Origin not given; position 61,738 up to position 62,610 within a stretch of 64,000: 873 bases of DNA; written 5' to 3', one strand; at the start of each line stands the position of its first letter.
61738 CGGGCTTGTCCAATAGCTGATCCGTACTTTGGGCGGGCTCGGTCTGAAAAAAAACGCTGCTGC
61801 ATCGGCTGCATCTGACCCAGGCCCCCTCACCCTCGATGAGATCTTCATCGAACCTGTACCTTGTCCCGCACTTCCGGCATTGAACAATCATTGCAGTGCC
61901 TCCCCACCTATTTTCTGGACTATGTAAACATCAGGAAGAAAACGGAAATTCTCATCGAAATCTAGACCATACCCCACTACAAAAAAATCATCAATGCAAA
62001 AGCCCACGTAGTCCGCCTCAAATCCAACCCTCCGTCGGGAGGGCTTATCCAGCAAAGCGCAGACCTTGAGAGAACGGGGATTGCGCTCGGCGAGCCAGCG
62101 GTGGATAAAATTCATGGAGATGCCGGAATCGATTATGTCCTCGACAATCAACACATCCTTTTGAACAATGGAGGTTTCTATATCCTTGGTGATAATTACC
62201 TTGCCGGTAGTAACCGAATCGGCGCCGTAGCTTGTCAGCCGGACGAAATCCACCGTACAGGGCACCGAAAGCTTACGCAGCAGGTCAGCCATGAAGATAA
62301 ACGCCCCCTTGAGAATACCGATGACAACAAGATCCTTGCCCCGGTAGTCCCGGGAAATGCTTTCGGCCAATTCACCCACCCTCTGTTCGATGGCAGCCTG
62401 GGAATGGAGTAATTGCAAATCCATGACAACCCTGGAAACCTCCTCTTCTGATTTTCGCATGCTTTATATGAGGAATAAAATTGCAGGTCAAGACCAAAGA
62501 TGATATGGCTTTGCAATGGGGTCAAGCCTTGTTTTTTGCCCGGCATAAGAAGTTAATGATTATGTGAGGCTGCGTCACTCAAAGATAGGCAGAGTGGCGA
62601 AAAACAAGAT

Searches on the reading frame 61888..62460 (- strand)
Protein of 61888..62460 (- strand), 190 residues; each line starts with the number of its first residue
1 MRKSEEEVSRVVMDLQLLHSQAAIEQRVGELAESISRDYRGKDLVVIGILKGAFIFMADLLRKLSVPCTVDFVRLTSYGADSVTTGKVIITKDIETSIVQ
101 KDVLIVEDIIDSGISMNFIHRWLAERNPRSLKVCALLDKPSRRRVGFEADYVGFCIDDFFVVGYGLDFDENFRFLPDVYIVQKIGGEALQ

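Call 76: search_protein_families(library=pfam, proteins=[window:61888-62460:-], max_evalue=0.00001)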
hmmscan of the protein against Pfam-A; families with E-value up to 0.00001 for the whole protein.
window:61888-62460:- (190 aa): 1 family
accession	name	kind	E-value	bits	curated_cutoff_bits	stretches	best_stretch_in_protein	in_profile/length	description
PF00156.33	Pribosyltran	-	2.2e-31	108.8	26.3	1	18-168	5-157/158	Phosphoribosyl transferase domain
